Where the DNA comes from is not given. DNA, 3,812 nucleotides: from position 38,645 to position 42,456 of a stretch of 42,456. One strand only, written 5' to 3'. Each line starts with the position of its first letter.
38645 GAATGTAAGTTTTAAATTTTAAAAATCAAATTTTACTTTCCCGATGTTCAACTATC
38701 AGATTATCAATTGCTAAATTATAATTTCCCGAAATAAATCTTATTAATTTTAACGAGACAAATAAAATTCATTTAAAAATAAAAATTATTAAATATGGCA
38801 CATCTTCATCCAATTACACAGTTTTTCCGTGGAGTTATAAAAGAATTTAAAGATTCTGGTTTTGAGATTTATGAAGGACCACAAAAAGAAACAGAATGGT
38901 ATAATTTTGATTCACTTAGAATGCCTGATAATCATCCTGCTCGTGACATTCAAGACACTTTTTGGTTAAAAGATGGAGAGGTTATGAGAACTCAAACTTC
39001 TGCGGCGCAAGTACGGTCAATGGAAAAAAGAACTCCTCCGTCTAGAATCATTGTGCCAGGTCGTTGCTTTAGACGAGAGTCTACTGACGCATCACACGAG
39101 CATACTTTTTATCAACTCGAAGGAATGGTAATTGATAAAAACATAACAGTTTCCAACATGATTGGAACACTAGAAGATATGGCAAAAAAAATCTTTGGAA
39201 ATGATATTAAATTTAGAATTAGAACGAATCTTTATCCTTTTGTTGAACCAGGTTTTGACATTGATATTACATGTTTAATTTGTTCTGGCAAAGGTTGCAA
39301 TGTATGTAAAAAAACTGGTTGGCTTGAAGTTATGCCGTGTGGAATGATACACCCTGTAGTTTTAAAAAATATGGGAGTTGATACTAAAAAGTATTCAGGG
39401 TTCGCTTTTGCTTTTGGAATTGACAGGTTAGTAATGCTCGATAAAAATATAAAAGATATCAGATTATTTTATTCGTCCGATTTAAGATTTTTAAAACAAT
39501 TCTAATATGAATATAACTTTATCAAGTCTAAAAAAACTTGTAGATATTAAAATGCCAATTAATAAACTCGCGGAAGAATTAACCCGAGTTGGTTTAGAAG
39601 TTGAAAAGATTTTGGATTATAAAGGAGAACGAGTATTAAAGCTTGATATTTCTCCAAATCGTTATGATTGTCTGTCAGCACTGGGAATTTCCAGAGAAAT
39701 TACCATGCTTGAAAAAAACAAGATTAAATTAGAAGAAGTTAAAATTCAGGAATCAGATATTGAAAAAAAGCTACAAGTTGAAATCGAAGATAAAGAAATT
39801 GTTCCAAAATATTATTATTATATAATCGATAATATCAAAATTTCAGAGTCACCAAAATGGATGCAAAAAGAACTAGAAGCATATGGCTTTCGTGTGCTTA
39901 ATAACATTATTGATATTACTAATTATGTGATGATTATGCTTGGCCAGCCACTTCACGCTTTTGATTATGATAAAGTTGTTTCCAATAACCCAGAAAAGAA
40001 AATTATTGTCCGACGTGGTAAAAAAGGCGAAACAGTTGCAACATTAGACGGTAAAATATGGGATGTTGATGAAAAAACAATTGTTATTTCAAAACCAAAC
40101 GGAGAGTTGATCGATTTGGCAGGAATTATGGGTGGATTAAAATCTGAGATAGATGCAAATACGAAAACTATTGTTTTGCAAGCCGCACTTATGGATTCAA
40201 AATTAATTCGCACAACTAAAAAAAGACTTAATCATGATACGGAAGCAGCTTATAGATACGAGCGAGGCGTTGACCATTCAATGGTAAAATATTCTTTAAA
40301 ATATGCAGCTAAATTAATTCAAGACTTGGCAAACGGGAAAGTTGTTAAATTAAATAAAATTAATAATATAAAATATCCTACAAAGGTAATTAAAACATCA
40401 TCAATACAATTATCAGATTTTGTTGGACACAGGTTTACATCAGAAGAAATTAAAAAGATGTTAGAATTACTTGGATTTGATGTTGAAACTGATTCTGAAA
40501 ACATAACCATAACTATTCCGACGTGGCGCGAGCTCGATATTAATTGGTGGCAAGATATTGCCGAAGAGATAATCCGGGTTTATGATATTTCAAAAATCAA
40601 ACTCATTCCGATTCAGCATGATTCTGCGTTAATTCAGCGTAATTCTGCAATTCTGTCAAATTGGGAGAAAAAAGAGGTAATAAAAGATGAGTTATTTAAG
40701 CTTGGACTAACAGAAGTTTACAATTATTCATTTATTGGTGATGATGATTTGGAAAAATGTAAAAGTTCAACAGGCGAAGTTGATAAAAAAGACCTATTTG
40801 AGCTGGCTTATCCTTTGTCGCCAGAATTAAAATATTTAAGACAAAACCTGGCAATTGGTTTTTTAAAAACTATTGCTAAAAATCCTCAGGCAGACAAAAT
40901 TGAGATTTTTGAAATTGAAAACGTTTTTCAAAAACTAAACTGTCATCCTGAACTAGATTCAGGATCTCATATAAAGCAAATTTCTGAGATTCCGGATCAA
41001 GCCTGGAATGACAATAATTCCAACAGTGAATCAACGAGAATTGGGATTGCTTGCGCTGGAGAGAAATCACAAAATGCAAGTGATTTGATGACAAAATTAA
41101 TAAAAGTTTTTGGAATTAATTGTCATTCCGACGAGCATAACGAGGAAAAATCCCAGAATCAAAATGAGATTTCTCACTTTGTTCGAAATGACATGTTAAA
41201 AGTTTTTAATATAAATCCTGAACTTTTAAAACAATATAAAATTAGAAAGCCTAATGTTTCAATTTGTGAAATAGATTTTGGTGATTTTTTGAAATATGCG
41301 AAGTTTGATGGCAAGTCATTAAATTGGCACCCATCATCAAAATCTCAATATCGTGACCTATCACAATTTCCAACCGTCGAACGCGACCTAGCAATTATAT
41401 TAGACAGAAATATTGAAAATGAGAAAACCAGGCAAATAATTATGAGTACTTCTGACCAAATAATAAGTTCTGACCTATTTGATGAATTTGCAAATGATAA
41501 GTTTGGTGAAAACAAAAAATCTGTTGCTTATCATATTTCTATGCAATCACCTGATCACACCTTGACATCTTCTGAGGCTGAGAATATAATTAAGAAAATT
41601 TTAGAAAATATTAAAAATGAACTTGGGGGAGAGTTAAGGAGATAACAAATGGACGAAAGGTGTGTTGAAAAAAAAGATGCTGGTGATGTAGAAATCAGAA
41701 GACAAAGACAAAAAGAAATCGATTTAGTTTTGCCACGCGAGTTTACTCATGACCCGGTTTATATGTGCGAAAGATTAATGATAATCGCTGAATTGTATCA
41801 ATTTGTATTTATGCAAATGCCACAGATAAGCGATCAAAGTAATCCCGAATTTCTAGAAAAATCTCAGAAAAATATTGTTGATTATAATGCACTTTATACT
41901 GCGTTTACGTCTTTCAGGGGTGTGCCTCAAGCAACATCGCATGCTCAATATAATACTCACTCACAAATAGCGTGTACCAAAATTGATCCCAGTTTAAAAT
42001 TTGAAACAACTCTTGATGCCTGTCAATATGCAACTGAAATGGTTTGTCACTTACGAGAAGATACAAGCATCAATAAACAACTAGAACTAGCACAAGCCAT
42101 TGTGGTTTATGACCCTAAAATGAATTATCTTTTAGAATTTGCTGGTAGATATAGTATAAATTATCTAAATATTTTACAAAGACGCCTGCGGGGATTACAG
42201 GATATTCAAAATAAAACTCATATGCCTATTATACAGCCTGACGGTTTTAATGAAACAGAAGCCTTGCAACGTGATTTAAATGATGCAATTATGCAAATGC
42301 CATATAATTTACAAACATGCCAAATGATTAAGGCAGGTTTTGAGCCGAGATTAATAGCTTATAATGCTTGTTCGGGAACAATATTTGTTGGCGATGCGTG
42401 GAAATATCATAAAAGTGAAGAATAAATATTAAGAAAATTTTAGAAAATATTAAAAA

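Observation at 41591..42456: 258-aa ORFan after pheT is bracketed by a duplicated pheT 3' segment (att-like structure)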

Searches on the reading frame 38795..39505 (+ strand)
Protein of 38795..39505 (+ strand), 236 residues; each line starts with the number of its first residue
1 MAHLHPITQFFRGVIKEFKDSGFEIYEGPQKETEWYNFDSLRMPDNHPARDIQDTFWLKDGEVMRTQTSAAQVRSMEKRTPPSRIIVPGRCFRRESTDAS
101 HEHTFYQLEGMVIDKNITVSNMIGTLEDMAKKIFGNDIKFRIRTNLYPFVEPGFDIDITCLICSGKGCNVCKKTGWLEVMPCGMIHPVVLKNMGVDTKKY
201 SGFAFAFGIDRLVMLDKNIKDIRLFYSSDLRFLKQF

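Call 6: search_protein_families(library=pfam, proteins=[window:38795-39505:+], max_evalue=0.1)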
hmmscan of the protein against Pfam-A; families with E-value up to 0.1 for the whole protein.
window:38795-39505:+ (236 aa): 2 families
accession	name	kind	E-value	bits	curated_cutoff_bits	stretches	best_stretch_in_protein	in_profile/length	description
PF01409.25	tRNA-synt_2d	-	1.1e-84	284.2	19.8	1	3-236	15-246/246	tRNA synthetases class II core domain (F)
PF00152.25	tRNA-synt_2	-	0.00017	21.2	25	1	89-135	98-142/308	tRNA synthetases class II (D, K and N)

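Call 40: find_encoding_contigs(protein=window:38795-39505:+, flank=10000, max_places=10)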
Protein window:38795-39505:+ (236 aa): 2 contigs read that carry it; 2 places shown.
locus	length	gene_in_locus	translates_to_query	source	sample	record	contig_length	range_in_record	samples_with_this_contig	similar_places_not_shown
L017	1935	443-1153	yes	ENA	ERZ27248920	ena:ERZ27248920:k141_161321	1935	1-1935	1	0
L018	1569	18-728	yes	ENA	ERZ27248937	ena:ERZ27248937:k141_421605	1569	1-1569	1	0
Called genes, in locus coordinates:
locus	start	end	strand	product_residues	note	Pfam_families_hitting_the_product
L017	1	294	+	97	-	?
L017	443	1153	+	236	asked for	PF01409:tRNA-synt_2d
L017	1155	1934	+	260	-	?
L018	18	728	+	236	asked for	PF01409:tRNA-synt_2d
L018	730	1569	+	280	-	?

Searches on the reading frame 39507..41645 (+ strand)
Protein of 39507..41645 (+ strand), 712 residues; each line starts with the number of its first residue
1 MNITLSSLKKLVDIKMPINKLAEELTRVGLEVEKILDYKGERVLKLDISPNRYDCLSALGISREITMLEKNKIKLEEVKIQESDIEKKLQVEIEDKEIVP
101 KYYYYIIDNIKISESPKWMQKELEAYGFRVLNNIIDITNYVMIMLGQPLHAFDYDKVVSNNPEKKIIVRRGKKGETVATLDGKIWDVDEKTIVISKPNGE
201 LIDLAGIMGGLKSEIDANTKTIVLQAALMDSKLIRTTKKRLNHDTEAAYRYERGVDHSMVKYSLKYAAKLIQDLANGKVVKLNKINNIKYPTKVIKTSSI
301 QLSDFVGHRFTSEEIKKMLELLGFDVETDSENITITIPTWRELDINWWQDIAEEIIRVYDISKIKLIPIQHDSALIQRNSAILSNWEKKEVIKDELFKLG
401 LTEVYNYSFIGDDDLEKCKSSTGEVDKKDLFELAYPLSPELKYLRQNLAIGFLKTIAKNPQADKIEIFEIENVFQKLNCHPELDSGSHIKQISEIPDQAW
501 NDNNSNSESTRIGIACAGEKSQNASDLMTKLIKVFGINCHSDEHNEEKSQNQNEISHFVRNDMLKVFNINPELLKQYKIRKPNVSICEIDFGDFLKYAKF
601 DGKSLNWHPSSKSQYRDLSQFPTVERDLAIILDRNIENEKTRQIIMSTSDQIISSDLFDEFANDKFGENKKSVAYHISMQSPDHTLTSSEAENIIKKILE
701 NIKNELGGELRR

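Call 6: search_protein_families(library=pfam, proteins=[window:39507-41645:+], max_evalue=0.1)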
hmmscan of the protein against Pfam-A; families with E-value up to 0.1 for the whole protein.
window:39507-41645:+ (712 aa): 6 families
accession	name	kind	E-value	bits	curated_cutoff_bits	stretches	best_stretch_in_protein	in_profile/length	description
PF03483.22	B3_4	-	3.2e-57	193.4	29.3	1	100-275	3-173/174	B3/4 domain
PF03147.19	FDX-ACB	-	6.3e-22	78.3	31.1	1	619-711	1-94/94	Ferredoxin-fold anticodon binding domain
PF17759.6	tRNA_synthFbeta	-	8e-19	68.4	22.4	1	387-591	20-214/214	Phenylalanyl tRNA synthetase beta chain CLM domain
PF03484.21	B5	-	1.1e-16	61.3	28.6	1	301-360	7-66/67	tRNA synthetase B5 domain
PF18262.7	PhetRS_B1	-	5.9e-06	26.9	26.8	1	3-68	6-80/83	Phe-tRNA synthetase beta subunit B1 domain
PF07801.16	DUF1647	-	0.0029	17.8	25.7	0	246-297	81-130/141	Protein of unknown function (DUF1647)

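Call 15: find_related_loci(query=window:39507-41645:+, collection=metagenome_contigs, flank=10000)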
Query window:39507-41645:+ (712 aa) in metagenome_contigs; peptide patterns used: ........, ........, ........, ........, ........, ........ (x = any residue, [..] = any of these).
35 stretches matched a pattern; 3 encode a relative of the query (tblastn E <= 1e-3); 3 distinct loci.
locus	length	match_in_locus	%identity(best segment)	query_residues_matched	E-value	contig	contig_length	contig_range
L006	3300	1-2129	100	283-712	0e+0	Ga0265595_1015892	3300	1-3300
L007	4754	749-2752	26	29-711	9e-57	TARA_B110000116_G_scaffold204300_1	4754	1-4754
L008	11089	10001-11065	30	29-375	2e-41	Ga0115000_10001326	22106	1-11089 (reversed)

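Call 16: find_related_loci(query=window:39507-41645:+, collection=genome_contigs, flank=10000)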
Query window:39507-41645:+ (712 aa) in genome_contigs; peptide patterns used: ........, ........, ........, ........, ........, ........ (x = any residue, [..] = any of these).
33 stretches matched a pattern; 1 encode a relative of the query (tblastn E <= 1e-3); 1 distinct loci.
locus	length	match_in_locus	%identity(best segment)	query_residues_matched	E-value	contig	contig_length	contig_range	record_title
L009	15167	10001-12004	26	29-711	3e-57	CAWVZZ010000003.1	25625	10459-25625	MAG TPA_asm: uncultured Flavobacteriales bacterium isolate ERR3589567_concoct_30 genome assembly, contig: ERZ7462743.122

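Call 18: find_homologous_proteins(query=window:39507-41645:+, max_evalue=1e-30)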
Query window:39507-41645:+ (712 aa): 7651 proteins with E <= 1e-30 among 8000 candidates; the best 120 are listed.
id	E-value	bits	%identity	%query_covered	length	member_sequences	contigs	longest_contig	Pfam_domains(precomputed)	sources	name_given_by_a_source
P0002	0.0e+0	1570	100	100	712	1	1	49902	PF03483.23,PF03147.20,PF03484.22,PF17759.7,PF18262.8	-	-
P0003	4.5e-211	721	52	97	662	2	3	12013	PF03483.23,PF03147.20,PF03484.22,PF17759.7,PF18262.8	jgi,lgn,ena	-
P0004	5.0e-127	443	38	100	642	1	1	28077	PF03483.23,PF03147.20,PF03484.22,PF17759.7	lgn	-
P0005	7.3e-124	433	37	100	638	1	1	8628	PF03483.23,PF03147.20,PF03484.22,PF17759.7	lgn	-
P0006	9.6e-124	432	39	100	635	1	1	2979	PF03483.23,PF03147.20,PF03484.22,PF17759.7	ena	-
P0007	2.3e-123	431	37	100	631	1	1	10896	PF03483.23,PF03147.20,PF03484.22,PF17759.7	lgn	-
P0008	3.1e-123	431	37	100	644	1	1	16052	PF03483.23,PF03147.20,PF03484.22,PF17759.7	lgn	-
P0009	7.7e-123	429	36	100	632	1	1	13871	PF03483.23,PF03147.20,PF03484.22,PF17759.7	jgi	jgi:phenylalanyl-tRNA synthetase beta chain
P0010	2.2e-121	425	36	100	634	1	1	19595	PF03483.23,PF03147.20,PF03484.22,PF17759.7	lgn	-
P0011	7.3e-121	423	37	100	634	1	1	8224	PF03483.23,PF03147.20,PF03484.22,PF17759.7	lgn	-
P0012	3.3e-120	421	38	100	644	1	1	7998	PF03483.23,PF03147.20,PF03484.22,PF17759.7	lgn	-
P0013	2.6e-119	418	38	100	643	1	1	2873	PF03483.23,PF03147.20,PF03484.22,PF17759.7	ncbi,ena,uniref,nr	ncbi:MAG: Phenylalanyl-tRNA synthetase subunit beta [Candidatus Berkelbacteria bacterium Licking1014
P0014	4.2e-119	417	38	100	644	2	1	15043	PF03483.23,PF03147.20,PF03484.22,PF17759.7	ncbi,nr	ncbi:phenylalanine--tRNA ligase subunit beta [Patescibacteria group bacterium]|nr:phenylalanine--tRN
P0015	4.6e-119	417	38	100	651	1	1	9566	PF03483.23,PF03147.20,PF03484.22,PF17759.7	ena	-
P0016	6.3e-119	416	36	100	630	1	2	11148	PF03483.23,PF03147.20,PF03484.22,PF17759.7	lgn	-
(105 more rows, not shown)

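Call 19: find_encoding_contigs(protein=P0003, flank=10000, max_places=6)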
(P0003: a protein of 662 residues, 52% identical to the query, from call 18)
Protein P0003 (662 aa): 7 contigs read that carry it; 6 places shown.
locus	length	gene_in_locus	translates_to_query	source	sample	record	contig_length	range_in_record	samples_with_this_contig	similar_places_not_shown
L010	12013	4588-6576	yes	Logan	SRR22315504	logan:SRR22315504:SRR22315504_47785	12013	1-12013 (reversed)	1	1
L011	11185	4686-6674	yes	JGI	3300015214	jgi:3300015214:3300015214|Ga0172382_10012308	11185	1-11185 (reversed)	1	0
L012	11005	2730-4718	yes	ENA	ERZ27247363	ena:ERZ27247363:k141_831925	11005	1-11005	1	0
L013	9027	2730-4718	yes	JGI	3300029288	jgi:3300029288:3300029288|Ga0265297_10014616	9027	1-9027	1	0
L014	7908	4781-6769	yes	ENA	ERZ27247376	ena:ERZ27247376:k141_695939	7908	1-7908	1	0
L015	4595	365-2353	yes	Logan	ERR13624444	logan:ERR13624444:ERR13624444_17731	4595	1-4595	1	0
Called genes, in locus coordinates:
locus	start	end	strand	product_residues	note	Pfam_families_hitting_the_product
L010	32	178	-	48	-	-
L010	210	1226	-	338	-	PF00044:Gp_dh_N, PF02800:Gp_dh_C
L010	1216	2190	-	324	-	PF00294:PfkB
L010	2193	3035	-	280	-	PF01116:F_bP_aldolase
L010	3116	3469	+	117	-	PF02033:RBFA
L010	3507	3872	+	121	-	-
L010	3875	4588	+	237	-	PF01409:tRNA-synt_2d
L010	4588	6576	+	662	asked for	PF18262:PhetRS_B1 (faint), PF03483:B3_4, PF03484:B5, PF17759:tRNA_synthFbeta, PF03147:FDX-ACB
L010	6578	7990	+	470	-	PF01336:tRNA_anti-codon, PF00152:tRNA-synt_2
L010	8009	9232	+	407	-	-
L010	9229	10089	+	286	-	PF00768:Peptidase_S11, PF13354:Beta-lactamase2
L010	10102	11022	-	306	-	PF18075:FtsX_ECD, PF02687:FtsX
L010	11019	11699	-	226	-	PF02463:SMC_N (faint), PF00005:ABC_tran, PF13304:AAA_21 (faint)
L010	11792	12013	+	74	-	?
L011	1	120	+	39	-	?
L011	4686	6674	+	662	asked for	PF18262:PhetRS_B1 (faint), PF03483:B3_4, PF03484:B5, PF17759:tRNA_synthFbeta, PF03147:FDX-ACB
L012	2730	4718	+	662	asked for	PF18262:PhetRS_B1 (faint), PF03483:B3_4, PF03484:B5, PF17759:tRNA_synthFbeta, PF03147:FDX-ACB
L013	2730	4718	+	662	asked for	PF18262:PhetRS_B1 (faint), PF03483:B3_4, PF03484:B5, PF17759:tRNA_synthFbeta, PF03147:FDX-ACB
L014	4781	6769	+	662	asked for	PF18262:PhetRS_B1 (faint), PF03483:B3_4, PF03484:B5, PF17759:tRNA_synthFbeta, PF03147:FDX-ACB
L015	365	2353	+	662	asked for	PF18262:PhetRS_B1 (faint), PF03483:B3_4, PF03484:B5, PF17759:tRNA_synthFbeta, PF03147:FDX-ACB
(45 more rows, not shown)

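Call 20: find_encoding_contigs(protein=window:39507-41645:+, flank=10000, max_places=6)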
Protein window:39507-41645:+ (712 aa): no gene with exactly this product is on record in the collection.

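Call 80: find_encoding_contigs(protein=P0004, flank=6000, max_places=2)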
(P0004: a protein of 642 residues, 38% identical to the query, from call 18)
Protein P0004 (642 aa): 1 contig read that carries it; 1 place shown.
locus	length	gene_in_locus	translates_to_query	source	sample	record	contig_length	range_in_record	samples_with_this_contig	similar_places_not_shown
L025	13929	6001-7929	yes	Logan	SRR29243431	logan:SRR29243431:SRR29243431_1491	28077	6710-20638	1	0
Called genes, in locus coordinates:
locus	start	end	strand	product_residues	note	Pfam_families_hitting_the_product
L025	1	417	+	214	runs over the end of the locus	PF00406:ADK, PF02224:Cytidylate_kin (faint), PF13238:AAA_18 (weak), PF13207:AAA_17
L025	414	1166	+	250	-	PF00557:Peptidase_M24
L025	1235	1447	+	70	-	PF01176:eIF-1a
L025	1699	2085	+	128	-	PF00416:Ribosomal_S13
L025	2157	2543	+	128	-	PF00411:Ribosomal_S11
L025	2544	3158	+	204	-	PF00163:Ribosomal_S4, PF01479:S4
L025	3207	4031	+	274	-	PF01193:RNA_pol_L, PF01000:RNA_pol_A_bac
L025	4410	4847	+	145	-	PF00572:Ribosomal_L13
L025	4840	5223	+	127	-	PF00380:Ribosomal_S9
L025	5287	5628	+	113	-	PF02033:RBFA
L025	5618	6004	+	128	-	-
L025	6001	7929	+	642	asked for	PF03483:B3_4, PF03484:B5, PF17759:tRNA_synthFbeta, PF03147:FDX-ACB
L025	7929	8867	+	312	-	PF00768:Peptidase_S11, PF13354:Beta-lactamase2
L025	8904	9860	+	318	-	-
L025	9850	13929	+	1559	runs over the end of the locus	PF13620:CarboxypepD_reg (weak), PF13415:Beta-prop_FBX42 (faint), PF24681:Kelch_KLHDC2_KLHL20_DRC7, PF24981:Beta-prop_ATRN-LZTR1 (faint), PF01344:Kelch_1 (weak), PF24996:NANM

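Call 81: find_encoding_contigs(protein=P0008, flank=6000, max_places=2)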
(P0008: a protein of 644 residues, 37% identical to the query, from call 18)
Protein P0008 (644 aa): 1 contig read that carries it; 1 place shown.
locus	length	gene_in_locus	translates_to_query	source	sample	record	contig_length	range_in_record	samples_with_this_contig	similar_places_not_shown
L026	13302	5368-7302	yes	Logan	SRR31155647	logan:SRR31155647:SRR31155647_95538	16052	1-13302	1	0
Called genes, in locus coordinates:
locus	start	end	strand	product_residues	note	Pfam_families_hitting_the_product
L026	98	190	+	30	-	-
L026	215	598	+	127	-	PF00416:Ribosomal_S13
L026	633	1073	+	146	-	PF00411:Ribosomal_S11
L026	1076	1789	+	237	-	PF00163:Ribosomal_S4, PF01479:S4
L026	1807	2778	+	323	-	PF01193:RNA_pol_L, PF01000:RNA_pol_A_bac, PF03118:RNA_pol_A_CTD, PF14520:HHH_5 (weak)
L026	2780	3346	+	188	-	PF01196:Ribosomal_L17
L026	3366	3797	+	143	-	PF00572:Ribosomal_L13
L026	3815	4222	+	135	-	PF00380:Ribosomal_S9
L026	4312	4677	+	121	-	-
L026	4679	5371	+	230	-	PF01409:tRNA-synt_2d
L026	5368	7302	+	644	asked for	PF03483:B3_4, PF03484:B5, PF17759:tRNA_synthFbeta, PF03147:FDX-ACB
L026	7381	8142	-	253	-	-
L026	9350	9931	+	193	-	-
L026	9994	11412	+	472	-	PF01336:tRNA_anti-codon, PF00152:tRNA-synt_2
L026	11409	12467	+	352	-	PF00768:Peptidase_S11, PF13354:Beta-lactamase2, PF00768:Peptidase_S11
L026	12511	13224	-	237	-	PF22935:RM44_endonuclase, PF14622:Ribonucleas_3_3, PF00636:Ribonuclease_3, PF00035:dsrm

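Call 82: find_encoding_contigs(protein=P0014, flank=6000, max_places=2)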
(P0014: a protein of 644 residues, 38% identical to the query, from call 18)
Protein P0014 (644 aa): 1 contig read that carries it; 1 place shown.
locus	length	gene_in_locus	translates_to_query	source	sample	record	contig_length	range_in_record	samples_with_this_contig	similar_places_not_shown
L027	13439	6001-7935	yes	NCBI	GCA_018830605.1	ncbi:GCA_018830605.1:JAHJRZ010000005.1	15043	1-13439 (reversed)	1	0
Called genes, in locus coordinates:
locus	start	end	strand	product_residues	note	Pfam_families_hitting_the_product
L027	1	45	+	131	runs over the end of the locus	PF06262:Zincin_1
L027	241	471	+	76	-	PF01176:eIF-1a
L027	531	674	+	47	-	PF00444:Ribosomal_L36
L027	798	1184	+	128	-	PF00416:Ribosomal_S13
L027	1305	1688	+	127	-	PF00411:Ribosomal_S11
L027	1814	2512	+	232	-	PF00163:Ribosomal_S4, PF01479:S4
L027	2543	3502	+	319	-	PF01193:RNA_pol_L, PF14520:HHH_5 (faint), PF01000:RNA_pol_A_bac, PF03118:RNA_pol_A_CTD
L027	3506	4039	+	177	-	PF01196:Ribosomal_L17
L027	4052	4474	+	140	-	PF00572:Ribosomal_L13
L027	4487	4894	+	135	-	PF00380:Ribosomal_S9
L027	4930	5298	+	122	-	-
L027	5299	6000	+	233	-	PF01409:tRNA-synt_2d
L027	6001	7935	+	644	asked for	PF03483:B3_4, PF03484:B5, PF17759:tRNA_synthFbeta, PF03147:FDX-ACB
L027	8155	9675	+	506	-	PF01336:tRNA_anti-codon, PF00152:tRNA-synt_2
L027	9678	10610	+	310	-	PF00768:Peptidase_S11, PF13354:Beta-lactamase2 (weak)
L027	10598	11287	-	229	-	PF22935:RM44_endonuclase (weak), PF14622:Ribonucleas_3_3, PF00636:Ribonuclease_3, PF00035:dsrm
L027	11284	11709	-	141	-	PF01029:NusB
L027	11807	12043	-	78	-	PF01783:Ribosomal_L32p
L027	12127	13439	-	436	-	PF00133:tRNA-synt_1, PF09334:tRNA-synt_1g (faint), PF08264:Anticodon_1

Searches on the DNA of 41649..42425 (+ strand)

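Call 48: search_dna_similar(query=L001:1280-4600:+, collection=phages, mode=distant, max_evalue=0.001)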
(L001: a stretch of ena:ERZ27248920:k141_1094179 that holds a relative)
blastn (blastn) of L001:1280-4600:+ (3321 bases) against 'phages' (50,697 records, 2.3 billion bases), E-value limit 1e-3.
No match.

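Call 62: search_rna_families(source=L001, start=1100, end=4750, threshold=evalue, max_evalue=1)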
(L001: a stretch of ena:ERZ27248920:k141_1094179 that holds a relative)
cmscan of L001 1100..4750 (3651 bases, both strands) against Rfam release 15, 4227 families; matches with E-value up to 1: 1.
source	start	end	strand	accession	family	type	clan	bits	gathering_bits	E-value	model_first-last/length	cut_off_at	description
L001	1207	1282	-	RF03967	mir-1270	Gene; miRNA;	-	23.2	90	0.12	1-83/83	no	mir-1270 microRNA precursor family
